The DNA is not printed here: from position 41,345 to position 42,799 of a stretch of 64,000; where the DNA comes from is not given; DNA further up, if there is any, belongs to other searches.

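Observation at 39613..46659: Acylation + sulfation gene island: AT3 acyltransferase, membrane-HHxxxDG acyltransferase, PAPS-type sulfotransferase, ASST-like propeller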

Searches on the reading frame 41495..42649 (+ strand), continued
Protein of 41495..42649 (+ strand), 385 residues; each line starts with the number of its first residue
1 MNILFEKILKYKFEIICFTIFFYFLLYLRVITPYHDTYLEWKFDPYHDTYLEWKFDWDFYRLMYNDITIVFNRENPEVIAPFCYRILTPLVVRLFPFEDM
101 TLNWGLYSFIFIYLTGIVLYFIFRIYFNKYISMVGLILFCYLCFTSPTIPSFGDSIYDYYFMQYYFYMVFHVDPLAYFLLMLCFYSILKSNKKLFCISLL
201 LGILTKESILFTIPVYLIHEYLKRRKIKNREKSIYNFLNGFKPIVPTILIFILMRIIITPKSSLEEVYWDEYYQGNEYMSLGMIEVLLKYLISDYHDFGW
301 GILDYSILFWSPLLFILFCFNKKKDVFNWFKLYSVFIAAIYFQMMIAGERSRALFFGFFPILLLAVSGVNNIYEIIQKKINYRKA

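Call 86: find_related_loci(query=A4, collection=metagenome_contigs, flank=10000)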
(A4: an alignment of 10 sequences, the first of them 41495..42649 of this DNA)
Query A4 (385 aa) in metagenome_contigs; peptide patterns used: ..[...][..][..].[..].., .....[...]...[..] (x = any residue, [..] = any of these).
211 stretches matched a pattern; 22 encode a relative of the query (tblastn E <= 1e-3); 22 distinct loci.
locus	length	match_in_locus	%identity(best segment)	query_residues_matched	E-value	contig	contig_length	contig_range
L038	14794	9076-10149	45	6-384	1e-87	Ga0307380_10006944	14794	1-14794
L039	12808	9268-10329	44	6-379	2e-83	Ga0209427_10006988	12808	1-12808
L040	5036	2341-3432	42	6-383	3e-80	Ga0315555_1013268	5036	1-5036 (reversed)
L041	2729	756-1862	39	6-385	1e-77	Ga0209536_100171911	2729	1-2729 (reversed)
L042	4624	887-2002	39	6-383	6e-75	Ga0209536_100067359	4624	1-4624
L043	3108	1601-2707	39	6-382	1e-74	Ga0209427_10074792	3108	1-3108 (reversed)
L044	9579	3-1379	41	6-383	2e-72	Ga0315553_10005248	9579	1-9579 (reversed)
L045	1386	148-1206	39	6-372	7e-73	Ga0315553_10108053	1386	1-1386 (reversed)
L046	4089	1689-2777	37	2-371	1e-60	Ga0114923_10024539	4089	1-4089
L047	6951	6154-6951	44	6-284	1e-59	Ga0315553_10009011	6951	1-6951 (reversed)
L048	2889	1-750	36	131-382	1e-44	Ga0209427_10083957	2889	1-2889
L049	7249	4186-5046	36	64-381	2e-42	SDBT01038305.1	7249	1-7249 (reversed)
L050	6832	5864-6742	34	52-372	9e-42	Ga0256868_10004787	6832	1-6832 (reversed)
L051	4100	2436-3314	34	52-372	8e-42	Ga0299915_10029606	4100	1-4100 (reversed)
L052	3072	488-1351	35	64-381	1e-41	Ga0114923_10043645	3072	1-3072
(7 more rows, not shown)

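Call 92: search_protein_families(library=pfam, proteins=[L031:9730-10698:+, L031:10695-11531:+, L031:11531-12469:+, L031:12519-13754:+, L031:13806-14609:+, L031:14662-15639:+, L031:5516-6292:-, L031:6356-7183:-, L031:7176-7838:-], max_evalue=0.001)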
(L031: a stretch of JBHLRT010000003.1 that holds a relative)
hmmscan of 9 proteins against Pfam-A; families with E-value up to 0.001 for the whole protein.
L031:9730-10698:+ (322 aa): 0 families

L031:10695-11531:+ (278 aa): 1 family
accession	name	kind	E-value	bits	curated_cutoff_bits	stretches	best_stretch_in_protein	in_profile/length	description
PF00535.33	Glycos_transf_2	-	3.3e-11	43.8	23.3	1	13-146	6-128/168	Glycosyl transferase family 2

L031:11531-12469:+ (312 aa): 1 family
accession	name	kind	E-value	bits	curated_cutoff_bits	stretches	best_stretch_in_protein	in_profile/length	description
PF00535.33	Glycos_transf_2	-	1.7e-07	31.8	23.3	1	10-114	6-97/168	Glycosyl transferase family 2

L031:12519-13754:+ (411 aa): 2 families
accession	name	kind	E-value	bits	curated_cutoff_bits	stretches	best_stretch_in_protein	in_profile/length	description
PF00733.27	Asn_synthase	-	3e-17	63.8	21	1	79-324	19-267/354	Asparagine synthase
PF06508.19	QueC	-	0.00019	21.5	22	1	82-144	4-62/210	Queuosine biosynthesis protein QueC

L031:13806-14609:+ (267 aa): 1 family
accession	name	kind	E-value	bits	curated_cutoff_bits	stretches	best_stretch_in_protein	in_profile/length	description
PF00535.33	Glycos_transf_2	-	5.3e-11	43.2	23.3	1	17-108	15-111/168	Glycosyl transferase family 2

L031:14662-15639:+ (325 aa): 2 families
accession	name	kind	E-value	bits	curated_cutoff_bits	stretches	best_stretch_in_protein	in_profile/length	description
PF13469.12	Sulfotransfer_3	-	5.2e-27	95.9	27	1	4-235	1-215/216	Sulfotransferase family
PF00685.33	Sulfotransfer_1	-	3e-10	40.4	22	1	4-238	3-187/255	Sulfotransferase domain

L031:5516-6292:- (258 aa): 0 families

L031:6356-7183:- (275 aa): 1 family
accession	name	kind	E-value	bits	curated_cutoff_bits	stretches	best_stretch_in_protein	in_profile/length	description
PF00994.29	MoCF_biosynth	-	3.1e-30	105.2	26.6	1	15-186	2-143/144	Probable molybdopterin binding domain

L031:7176-7838:- (220 aa): 1 family
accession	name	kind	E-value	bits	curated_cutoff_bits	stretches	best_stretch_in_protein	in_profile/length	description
PF01966.28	HD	-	4.1e-11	43.6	22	1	42-144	1-113/116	HD domain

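Call 94: search_protein_families(library=ncbifam, alignment_id=A3, max_evalue=0.1)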
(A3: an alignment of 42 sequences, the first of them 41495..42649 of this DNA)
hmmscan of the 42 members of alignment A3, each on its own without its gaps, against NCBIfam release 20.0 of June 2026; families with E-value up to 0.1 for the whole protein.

A. member 1, window:41495-42649:+ (385 aa): 1 family
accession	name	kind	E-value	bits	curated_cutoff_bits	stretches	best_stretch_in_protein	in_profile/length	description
NF046093.1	AZOBR_p60025_fam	subfamily_domain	0.0001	21.6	150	1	118-228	109-218/232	AZOBR_p60025 family cell surface glycopolymer formation protein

B. families by the number of members that match (of 42 scanned): 4 families
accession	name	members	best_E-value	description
NF046093.1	AZOBR_p60025_fam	26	4.2e-11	AZOBR_p60025 family cell surface glycopolymer formation protein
NF047945.1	FimSynRegFimY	1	0.034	fimbria biosynthesis regulator FimY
NF041176.1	GlyK_Thmprot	1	0.05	glycerate 2-kinase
NF052602.1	Zn_efflux_Cdf31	1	0.066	CDF family zinc efflux transporter Cdf31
